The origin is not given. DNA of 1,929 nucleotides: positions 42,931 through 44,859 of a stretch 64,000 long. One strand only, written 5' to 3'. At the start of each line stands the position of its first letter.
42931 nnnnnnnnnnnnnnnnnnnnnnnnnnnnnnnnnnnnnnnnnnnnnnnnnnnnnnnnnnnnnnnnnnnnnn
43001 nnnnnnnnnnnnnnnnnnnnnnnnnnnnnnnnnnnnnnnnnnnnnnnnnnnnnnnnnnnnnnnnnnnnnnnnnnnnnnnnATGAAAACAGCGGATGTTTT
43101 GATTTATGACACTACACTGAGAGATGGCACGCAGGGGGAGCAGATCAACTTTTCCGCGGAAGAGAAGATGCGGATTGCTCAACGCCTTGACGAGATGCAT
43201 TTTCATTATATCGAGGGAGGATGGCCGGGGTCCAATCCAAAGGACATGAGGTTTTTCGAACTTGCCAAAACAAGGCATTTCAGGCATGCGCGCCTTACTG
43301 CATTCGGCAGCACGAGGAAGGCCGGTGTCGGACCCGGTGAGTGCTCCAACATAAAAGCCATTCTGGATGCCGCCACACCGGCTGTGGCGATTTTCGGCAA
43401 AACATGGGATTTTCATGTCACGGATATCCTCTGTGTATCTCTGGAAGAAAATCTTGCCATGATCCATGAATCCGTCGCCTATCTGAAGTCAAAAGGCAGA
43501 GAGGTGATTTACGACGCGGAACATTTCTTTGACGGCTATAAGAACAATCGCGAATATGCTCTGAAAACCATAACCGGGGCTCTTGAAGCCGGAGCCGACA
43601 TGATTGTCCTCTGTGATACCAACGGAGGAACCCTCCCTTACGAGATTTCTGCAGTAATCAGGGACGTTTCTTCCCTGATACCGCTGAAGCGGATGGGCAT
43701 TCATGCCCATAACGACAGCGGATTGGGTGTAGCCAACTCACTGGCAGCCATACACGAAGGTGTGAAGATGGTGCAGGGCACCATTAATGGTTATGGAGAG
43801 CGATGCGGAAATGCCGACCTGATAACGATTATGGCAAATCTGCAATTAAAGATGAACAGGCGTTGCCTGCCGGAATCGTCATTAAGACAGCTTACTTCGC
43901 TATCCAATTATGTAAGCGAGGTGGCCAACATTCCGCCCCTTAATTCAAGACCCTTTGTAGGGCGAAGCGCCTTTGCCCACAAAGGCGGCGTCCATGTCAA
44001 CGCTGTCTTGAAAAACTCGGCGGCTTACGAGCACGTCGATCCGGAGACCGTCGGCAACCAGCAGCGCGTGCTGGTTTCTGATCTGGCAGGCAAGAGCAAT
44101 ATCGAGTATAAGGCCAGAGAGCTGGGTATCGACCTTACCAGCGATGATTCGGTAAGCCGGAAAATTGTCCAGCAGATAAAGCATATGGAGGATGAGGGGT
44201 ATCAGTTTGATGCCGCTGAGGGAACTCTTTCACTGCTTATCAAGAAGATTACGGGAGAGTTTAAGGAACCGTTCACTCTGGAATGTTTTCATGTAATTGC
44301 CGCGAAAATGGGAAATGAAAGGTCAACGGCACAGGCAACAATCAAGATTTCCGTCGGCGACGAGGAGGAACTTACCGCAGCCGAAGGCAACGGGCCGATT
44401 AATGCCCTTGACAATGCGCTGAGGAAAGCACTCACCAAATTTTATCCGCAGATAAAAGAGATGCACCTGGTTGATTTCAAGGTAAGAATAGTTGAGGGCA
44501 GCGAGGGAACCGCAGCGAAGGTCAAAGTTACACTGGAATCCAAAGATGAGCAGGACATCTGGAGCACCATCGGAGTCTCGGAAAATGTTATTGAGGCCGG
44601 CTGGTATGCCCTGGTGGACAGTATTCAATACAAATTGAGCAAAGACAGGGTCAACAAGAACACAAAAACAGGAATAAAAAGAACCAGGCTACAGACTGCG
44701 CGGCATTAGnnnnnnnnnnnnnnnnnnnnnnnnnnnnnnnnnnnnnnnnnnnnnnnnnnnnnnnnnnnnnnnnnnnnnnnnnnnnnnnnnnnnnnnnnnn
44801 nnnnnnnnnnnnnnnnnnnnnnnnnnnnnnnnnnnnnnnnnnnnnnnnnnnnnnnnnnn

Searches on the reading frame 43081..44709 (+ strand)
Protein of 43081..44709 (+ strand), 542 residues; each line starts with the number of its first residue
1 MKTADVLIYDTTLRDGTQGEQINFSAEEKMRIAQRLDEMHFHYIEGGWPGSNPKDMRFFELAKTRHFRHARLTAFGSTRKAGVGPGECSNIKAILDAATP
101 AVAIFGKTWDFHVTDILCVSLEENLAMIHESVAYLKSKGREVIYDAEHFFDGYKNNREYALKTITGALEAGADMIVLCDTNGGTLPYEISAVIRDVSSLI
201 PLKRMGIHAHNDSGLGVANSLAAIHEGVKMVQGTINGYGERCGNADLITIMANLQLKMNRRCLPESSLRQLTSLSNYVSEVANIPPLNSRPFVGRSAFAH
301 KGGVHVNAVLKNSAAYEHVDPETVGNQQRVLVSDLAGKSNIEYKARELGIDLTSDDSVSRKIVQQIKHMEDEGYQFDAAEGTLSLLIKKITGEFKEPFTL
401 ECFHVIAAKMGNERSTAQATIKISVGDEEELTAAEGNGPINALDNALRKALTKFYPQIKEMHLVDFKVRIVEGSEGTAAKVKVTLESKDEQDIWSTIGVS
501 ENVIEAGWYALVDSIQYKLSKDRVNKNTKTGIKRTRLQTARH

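Call 10: search_protein_families(library=ncbifam, proteins=[window:43081-44709:+])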
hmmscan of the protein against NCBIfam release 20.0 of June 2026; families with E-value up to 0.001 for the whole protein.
window:43081-44709:+ (542 aa): 24 families
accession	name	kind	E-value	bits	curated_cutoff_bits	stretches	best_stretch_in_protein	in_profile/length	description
TIGR00977.1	citramal_synth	equivalog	1.1e-217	723.5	450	1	6-525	2-523/526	citramalate synthase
NF002085.0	PRK00915.1-2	subfamily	2.9e-86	290.2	517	1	3-521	11-502/504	2-isopropylmalate synthase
NF002086.0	PRK00915.1-3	equivalog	1.9e-78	264.3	532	1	3-527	4-510/516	2-isopropylmalate synthase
NF002088.0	PRK00915.1-5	equivalog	3.5e-77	260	697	1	6-528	4-508/514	2-isopropylmalate synthase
TIGR00973.1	leuA_bact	equivalog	6.3e-74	249.2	598.7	1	6-515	2-493/494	2-isopropylmalate synthase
TIGR02090.1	LEU1_arch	subfamily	2.5e-69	234.1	484.75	1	6-376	1-354/363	isopropylmalate/citramalate/homocitrate synthases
NF002087.0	PRK00915.1-4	equivalog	1.5e-68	231.6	729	1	3-522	4-505/516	2-isopropylmalate synthase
NF002084.0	PRK00915.1-1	equivalog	1.6e-67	228.2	748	1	4-532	3-513/523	2-isopropylmalate synthase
TIGR02146.1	LysS_fung_arch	equivalog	6.1e-65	219.7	413.55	1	8-367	1-343/344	homocitrate synthase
NF041069.1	IPMS_Sufob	equivalog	1.1e-64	219.1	600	1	7-378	2-358/371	isopropylmalate synthase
TIGR02660.1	nifV_homocitr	equivalog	3.2e-55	187.9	462.9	1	6-370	2-349/365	homocitrate synthase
NF042434.1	IPMS_Lepto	equivalog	2.3e-44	151.9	500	1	3-368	3-368/374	2-isopropylmalate synthase LeuA2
NF042433.1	CitmalDyn_Leptosp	equivalog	2.8e-42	145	950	1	5-499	7-491/514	(R)-citramalate synthase CimA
NF002991.1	PRK03739.1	subfamily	3.4e-27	95.3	455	1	205-515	237-548/550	2-isopropylmalate synthase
NF006049.0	PRK08195.1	subfamily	1.6e-22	80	229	2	169-255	159-246/344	4-hyroxy-2-oxovalerate/4-hydroxy-2-oxopentanoic acid aldolase,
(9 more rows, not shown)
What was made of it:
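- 43081..44709 (+): cimA, (R)-citramalate synthase, 542 aa, the regulated gene. TIGR00977 equivalog at 723.5 bits against a cut-off of 450; every leuA model scores below its cut-off (call 10).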

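Call 11: search_protein_families(library=pfam, proteins=[window:43081-44709:+])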
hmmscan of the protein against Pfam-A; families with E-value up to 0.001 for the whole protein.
window:43081-44709:+ (542 aa): 3 families
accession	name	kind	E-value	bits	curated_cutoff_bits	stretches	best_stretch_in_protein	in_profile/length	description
PF00682.25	HMGL-like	-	9.7e-46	156.7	29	1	7-277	3-259/260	HMGL-like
PF08502.15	LeuA_dimer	-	3e-27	95.6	24.9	1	380-518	4-130/131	LeuA allosteric (dimerisation) domain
PF22617.1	HCS_D2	-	8.8e-19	68.1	27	1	293-372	2-80/82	Homocitrate synthase post-HMGL domain-like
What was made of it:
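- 43081..44709 (+): Domains are HMGL-like, HCS_D2 and the LeuA allosteric domain (call 11).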

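Call 12: find_homologous_proteins(query=window:43081-44706:+, max_evalue=1e-50)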
Query window:43081-44706:+ (542 aa): 8000 proteins with E <= 1e-50 among 8000 candidates; the best 120 are listed.
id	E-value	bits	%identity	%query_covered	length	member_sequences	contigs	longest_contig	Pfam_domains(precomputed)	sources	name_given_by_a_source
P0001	0.0e+0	1219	100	100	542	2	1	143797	PF22617.2,PF00682.26,PF08502.16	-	-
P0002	0.0e+0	1138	93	100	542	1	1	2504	PF22617.2,PF00682.26,PF08502.16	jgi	jgi:2-isopropylmalate synthase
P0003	0.0e+0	1026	82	100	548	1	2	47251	PF22617.2,PF00682.26,PF08502.16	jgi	jgi:2-isopropylmalate synthase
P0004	0.0e+0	1016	83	99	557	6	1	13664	PF22617.2,PF00682.26,PF08502.16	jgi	jgi:2-isopropylmalate synthase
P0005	0.0e+0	1014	83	97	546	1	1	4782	PF22617.2,PF00682.26,PF08502.16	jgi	-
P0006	1.4e-274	930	77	98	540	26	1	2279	PF22617.2,PF00682.26,PF08502.16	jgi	jgi:2-isopropylmalate synthase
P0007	2.5e-273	926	77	97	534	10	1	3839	PF22617.2,PF00682.26,PF08502.16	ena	-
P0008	2.9e-273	925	77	98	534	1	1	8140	PF22617.2,PF00682.26,PF08502.16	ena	-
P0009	7.8e-273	924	76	98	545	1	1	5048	PF22617.2,PF00682.26,PF08502.16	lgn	-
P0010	1.1e-272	923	76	97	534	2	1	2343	PF22617.2,PF00682.26,PF08502.16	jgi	jgi:2-isopropylmalate synthase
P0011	2.9e-272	922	75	98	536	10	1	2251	PF22617.2,PF00682.26,PF08502.16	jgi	jgi:2-isopropylmalate synthase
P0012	3.1e-272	922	76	98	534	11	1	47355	PF22617.2,PF00682.26,PF08502.16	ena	-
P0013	1.1e-270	917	76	98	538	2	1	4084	PF22617.2,PF00682.26,PF08502.16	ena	-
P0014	3.3e-270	915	75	97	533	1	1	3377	PF22617.2,PF00682.26,PF08502.16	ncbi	-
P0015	9.1e-270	914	76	98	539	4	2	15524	PF22617.2,PF00682.26,PF08502.16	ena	-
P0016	9.4e-270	914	75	97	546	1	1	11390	PF22617.2,PF00682.26,PF08502.16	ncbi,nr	ncbi:MAG: citramalate synthase [Syntrophus sp. (in: bacteria)]|nr:citramalate synthase [Syntrophus s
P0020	5.3e-269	911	77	97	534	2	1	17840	PF22617.2,PF00682.26,PF08502.16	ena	-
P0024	6.6e-267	904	74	97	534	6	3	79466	PF22617.2,PF00682.26,PF08502.16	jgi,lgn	jgi:2-isopropylmalate synthase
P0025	1.9e-266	903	76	97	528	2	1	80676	PF22617.2,PF00682.26,PF08502.16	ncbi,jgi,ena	ncbi:MAG: citramalate synthase [Syntrophales bacterium]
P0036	3.6e-264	895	75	97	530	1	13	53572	PF22617.2,PF00682.26,PF08502.16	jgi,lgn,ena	jgi:2-isopropylmalate synthase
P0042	2.9e-263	892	73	98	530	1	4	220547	PF22617.2,PF00682.26,PF08502.16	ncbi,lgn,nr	ncbi:MAG: citramalate synthase [Deltaproteobacteria bacterium]|nr:citramalate synthase [Deltaproteob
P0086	3.9e-260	882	72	98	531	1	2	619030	PF22617.2,PF00682.26,PF08502.16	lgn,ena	-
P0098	5.3e-259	878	73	96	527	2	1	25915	PF22617.2,PF00682.26,PF08502.16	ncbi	ncbi:MAG: citramalate synthase [Smithella sp.]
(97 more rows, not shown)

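Call 15: find_related_loci(query=A1, collection=genome_contigs, flank=2500)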
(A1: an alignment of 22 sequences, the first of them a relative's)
Query A1 (542 aa) in genome_contigs; peptide patterns used: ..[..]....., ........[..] (x = any residue, [..] = any of these).
600 stretches matched a pattern (row limit reached: there are more); 596 encode a relative of the query (tblastn E <= 1e-3); the best 80 are kept; 80 distinct loci.
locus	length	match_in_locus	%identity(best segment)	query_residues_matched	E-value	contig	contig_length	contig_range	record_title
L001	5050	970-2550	75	1-527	0e+0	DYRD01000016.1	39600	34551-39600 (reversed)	MAG TPA_asm: Syntrophus aciditrophicus isolate SulCav_GS10_10_54_13 SulCav_GS10_10_582_length_39600_cov_7_491061, whole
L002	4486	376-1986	72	1-537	0e+0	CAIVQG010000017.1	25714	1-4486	MAG: uncultured delta proteobacterium isolate AlinenLipids_bin-4002 genome assembly, contig: bin-4002:17/83, whole genom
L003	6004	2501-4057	74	1-519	0e+0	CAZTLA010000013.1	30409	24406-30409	MAG TPA_asm: uncultured Syntrophales bacterium isolate binchicken_co232_232 genome assembly, contig: NODE_2626_length_30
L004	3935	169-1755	71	1-529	0e+0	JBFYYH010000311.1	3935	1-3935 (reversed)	MAG: Syntrophaceae bacterium isolate PPR_0403 k121_1152047, whole genome shotgun sequence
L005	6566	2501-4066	71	1-523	0e+0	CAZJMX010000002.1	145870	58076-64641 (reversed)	MAG TPA_asm: uncultured Smithella sp. isolate SRP302447_co2_430 genome assembly, contig: NODE_380_length_145870_cov_17.7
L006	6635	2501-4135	70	1-542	0e+0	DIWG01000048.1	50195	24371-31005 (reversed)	MAG TPA_asm: Syntrophaceae bacterium UBA6112 UBA6112_contig_17723, whole genome shotgun sequence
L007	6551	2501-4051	71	1-517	0e+0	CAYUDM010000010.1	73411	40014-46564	MAG TPA_asm: uncultured Smithella sp. isolate binchicken_co42_513 genome assembly, contig: NODE_209_length_73411_cov_6.2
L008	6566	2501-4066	69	1-523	0e+0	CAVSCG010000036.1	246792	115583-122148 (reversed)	MAG: uncultured delta proteobacterium isolate MFD02979.bin.2.126 genome assembly, contig: contig_88436, whole genome sho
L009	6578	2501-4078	68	1-526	0e+0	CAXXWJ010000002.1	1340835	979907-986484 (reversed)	MAG: Syntrophales bacterium isolate 245eff7d-e5b7-4493-ab22-9b904db7233a genome assembly, contig: contig_2, whole genome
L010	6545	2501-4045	66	6-521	0e+0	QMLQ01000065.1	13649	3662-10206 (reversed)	MAG: Deltaproteobacteria bacterium isolate B46_G9 B46_Guay9_scaffold_04316, whole genome shotgun sequence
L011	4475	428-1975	65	6-522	0e+0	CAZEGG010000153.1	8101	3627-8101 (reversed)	MAG TPA_asm: uncultured Desulfobacteraceae bacterium isolate binchicken_co150_295 genome assembly, contig: NODE_23308_le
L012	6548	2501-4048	63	6-522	0e+0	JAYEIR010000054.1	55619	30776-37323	MAG: Thermodesulfobacteriota bacterium isolate MAG186 MAG186_54, whole genome shotgun sequence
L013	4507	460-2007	63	6-522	0e+0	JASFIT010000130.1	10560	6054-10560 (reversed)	MAG: Desulfobacteraceae bacterium isolate D0608S20remetaG_Bin_205 D0608S20remetaG_FD_scaffold_1461_c1, whole genome shot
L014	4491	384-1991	61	6-534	0e+0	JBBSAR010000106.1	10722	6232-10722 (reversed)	MAG: Desulfatiglandales bacterium isolate La6_metabat2.031 La6_metabat2.031_K_561337_L_10722_cov_9.0000, whole genome sh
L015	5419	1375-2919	63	6-520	0e+0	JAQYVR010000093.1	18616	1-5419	MAG: Desulfobacteria bacterium isolate SG_15_bin16 SG_15_bin.16.orig_15_k141_316706, whole genome shotgun sequence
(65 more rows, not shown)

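Call 19: find_related_loci(query=A1, collection=metagenome_contigs, flank=1200)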
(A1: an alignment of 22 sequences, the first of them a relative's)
Query A1 (542 aa) in metagenome_contigs; peptide patterns used: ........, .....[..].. (x = any residue, [..] = any of these).
600 stretches matched a pattern (row limit reached: there are more); 592 encode a relative of the query (tblastn E <= 1e-3); the best 80 are kept; 80 distinct loci.
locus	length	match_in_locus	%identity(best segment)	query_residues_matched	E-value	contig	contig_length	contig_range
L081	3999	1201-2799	70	1-533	0e+0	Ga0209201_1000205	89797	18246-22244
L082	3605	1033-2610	71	2-527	0e+0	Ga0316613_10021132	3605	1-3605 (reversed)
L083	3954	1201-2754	66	6-523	0e+0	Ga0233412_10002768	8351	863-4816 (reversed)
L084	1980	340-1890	66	6-522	0e+0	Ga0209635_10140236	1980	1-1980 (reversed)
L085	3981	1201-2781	60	7-523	0e+0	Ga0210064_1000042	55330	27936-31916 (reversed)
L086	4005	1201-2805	60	6-540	0e+0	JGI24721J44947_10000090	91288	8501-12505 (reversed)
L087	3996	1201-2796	62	2-523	0e+0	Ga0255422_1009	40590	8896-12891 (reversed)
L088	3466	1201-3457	61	6-520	0e+0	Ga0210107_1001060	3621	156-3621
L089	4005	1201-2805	57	6-540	0e+0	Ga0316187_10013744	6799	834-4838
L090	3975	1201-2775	60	6-521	0e+0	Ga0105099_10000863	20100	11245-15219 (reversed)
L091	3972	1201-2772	58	7-526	0e+0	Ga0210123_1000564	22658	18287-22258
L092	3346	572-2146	57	6-520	0e+0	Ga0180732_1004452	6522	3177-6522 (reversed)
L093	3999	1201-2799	57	2-529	0e+0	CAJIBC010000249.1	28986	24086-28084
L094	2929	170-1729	59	4-522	0e+0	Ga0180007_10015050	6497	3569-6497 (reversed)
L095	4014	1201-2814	57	6-540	0e+0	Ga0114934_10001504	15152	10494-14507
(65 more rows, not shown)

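Call 21: find_encoding_contigs(protein=P0002, flank=1500, max_places=4)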
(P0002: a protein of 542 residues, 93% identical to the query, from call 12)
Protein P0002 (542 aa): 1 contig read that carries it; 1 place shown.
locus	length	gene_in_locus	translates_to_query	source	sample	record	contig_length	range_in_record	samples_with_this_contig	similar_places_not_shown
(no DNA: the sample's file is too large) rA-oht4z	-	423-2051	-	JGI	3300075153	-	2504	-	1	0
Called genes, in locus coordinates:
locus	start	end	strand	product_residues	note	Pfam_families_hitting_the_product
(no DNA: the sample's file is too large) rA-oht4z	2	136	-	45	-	?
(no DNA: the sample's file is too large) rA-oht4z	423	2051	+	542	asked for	PF00682:HMGL-like, PF22617:HCS_D2, PF08502:LeuA_dimer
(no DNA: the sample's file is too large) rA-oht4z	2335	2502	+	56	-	?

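Call 22: find_encoding_contigs(protein=P0003, flank=3000, max_places=4)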
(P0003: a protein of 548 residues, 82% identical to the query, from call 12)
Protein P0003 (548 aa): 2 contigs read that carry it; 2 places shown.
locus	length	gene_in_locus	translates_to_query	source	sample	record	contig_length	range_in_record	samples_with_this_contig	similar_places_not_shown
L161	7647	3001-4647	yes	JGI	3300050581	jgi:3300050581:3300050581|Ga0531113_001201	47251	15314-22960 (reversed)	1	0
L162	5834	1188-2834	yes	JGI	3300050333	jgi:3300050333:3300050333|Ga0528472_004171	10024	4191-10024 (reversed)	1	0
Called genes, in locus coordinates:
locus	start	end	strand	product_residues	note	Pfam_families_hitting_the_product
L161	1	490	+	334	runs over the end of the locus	PF00753:Lactamase_B, PF23023:Anti-Pycsar_Apyc1 (weak)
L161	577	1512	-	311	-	PF00990:GGDEF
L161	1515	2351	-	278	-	PF08668:HDOD, PF18019:Cas3_HD (weak), PF01966:HD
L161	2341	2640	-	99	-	-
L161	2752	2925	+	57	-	-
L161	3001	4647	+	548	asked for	PF00682:HMGL-like, PF22617:HCS_D2, PF08502:LeuA_dimer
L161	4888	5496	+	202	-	PF01300:Sua5_yciO_yrdC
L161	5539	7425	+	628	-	PF00575:S1, PF10150:RNase_E_G, PF20833:RNase_E_G_Thio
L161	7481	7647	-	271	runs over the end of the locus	PF03446:NAD_binding_2 (weak), PF03807:F420_oxidored, PF14748:P5CR_dimer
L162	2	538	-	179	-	?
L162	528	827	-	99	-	-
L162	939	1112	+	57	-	-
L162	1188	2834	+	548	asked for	PF00682:HMGL-like, PF22617:HCS_D2, PF08502:LeuA_dimer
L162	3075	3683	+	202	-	PF01300:Sua5_yciO_yrdC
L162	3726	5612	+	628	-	PF00575:S1, PF10150:RNase_E_G, PF20833:RNase_E_G_Thio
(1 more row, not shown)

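Call 23: find_encoding_contigs(protein=P0004, flank=1500, max_places=4)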
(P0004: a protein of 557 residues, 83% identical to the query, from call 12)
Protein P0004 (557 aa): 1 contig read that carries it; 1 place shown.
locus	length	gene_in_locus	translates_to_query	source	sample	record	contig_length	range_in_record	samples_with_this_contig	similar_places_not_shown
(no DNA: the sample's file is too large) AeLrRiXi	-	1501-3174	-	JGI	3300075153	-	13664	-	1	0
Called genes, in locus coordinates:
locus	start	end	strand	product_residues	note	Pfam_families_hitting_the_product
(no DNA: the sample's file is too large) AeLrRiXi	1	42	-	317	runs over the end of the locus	PF00990:GGDEF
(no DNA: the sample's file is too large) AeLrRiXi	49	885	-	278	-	PF08668:HDOD, PF18019:Cas3_HD (weak), PF01966:HD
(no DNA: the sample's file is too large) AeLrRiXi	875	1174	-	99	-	-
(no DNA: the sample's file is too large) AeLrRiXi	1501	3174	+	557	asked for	PF00682:HMGL-like, PF22617:HCS_D2, PF08502:LeuA_dimer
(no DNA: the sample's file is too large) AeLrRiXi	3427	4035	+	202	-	PF01300:Sua5_yciO_yrdC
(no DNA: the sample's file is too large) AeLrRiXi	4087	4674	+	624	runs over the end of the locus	PF00575:S1, PF10150:RNase_E_G, PF20833:RNase_E_G_Thio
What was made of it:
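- Tried and rejected: Two of them (P0002 at 93% and P0004 at 83% identity) had no retrievable DNA (calls 21, 23).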

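Call 25: find_encoding_contigs(protein=P0012, flank=600, max_places=3)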
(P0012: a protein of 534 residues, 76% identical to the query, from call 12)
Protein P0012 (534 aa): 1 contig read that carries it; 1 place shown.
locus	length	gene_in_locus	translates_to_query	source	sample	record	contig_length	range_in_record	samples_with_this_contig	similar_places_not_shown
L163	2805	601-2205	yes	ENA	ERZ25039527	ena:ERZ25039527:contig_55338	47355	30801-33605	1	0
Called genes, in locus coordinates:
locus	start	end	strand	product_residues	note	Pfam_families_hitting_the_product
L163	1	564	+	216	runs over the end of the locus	PF01467:CTP_transf_like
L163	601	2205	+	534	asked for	PF00682:HMGL-like, PF22617:HCS_D2, PF08502:LeuA_dimer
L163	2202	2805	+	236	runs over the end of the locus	PF01300:Sua5_yciO_yrdC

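Call 26: find_encoding_contigs(protein=P0016, flank=600, max_places=3)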
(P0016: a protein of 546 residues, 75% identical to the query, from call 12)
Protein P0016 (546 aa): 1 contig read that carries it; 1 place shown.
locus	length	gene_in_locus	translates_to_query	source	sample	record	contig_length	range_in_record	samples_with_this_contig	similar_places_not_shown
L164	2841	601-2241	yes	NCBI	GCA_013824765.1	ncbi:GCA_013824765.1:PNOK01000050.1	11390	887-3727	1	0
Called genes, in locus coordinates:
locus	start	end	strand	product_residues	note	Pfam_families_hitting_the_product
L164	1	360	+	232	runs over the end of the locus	PF01467:CTP_transf_like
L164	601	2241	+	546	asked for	PF00682:HMGL-like, PF22617:HCS_D2, PF08502:LeuA_dimer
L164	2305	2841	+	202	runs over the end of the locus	PF01300:Sua5_yciO_yrdC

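Call 27: find_encoding_contigs(protein=P0020, flank=600, max_places=3)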
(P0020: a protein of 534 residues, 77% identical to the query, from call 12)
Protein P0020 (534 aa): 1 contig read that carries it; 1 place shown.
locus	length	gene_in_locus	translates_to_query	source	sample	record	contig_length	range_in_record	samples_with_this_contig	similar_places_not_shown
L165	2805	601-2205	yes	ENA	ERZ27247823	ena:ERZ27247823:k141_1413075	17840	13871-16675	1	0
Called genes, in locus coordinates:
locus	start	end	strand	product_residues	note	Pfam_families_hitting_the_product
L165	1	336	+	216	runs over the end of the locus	PF01467:CTP_transf_like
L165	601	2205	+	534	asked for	PF00682:HMGL-like, PF22617:HCS_D2, PF08502:LeuA_dimer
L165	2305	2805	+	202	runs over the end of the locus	PF01300:Sua5_yciO_yrdC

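Call 28: find_encoding_contigs(protein=P0025, flank=600, max_places=3)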
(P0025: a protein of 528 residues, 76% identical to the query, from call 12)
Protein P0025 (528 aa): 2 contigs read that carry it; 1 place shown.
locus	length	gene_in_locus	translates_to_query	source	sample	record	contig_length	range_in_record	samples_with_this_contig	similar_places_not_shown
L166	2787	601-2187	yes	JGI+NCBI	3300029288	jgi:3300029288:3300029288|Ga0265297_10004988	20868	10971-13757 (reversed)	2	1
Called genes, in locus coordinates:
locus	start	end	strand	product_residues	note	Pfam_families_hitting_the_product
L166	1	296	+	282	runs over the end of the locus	PF08668:HDOD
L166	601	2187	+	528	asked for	PF00682:HMGL-like, PF22617:HCS_D2, PF08502:LeuA_dimer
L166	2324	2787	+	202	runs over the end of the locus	PF01300:Sua5_yciO_yrdC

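Call 29: find_encoding_contigs(protein=P0024, flank=600, max_places=3)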
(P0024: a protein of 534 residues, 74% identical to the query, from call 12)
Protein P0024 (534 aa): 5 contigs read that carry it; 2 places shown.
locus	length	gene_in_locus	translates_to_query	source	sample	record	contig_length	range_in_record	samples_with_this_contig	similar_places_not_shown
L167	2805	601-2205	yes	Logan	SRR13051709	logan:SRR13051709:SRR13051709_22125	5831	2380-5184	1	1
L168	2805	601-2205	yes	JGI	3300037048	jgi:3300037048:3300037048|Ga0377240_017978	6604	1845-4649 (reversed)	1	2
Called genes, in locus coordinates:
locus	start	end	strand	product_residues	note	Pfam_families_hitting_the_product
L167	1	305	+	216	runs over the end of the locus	PF01467:CTP_transf_like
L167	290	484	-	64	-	-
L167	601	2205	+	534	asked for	PF00682:HMGL-like, PF22617:HCS_D2, PF08502:LeuA_dimer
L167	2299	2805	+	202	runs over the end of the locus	PF01300:Sua5_yciO_yrdC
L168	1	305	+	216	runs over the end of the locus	PF01467:CTP_transf_like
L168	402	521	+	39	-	-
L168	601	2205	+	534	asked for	PF00682:HMGL-like, PF22617:HCS_D2, PF08502:LeuA_dimer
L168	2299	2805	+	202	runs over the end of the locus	PF01300:Sua5_yciO_yrdC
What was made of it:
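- Gene callers annotate extended versions as hypothetical proteins (calls 22, 29).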

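Call 30: find_encoding_contigs(protein=P0042, flank=600, max_places=3)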
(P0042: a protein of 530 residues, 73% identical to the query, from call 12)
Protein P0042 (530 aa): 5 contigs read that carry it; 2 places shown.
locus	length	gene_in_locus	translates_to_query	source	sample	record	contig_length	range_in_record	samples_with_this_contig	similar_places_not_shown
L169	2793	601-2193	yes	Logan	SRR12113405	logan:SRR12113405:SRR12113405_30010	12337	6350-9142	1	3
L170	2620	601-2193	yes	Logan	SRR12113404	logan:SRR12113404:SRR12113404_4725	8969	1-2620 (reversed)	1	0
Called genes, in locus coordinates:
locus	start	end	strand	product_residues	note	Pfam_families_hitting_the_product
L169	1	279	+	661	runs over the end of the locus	PF00672:HAMP, PF00512:HisKA, PF02518:HATPase_c, PF00072:Response_reg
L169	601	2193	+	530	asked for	PF00682:HMGL-like, PF22617:HCS_D2, PF08502:LeuA_dimer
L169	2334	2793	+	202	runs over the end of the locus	PF01300:Sua5_yciO_yrdC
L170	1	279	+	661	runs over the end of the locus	PF00672:HAMP, PF00512:HisKA, PF02518:HATPase_c, PF00072:Response_reg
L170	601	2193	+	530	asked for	PF00682:HMGL-like, PF22617:HCS_D2, PF08502:LeuA_dimer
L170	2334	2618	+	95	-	?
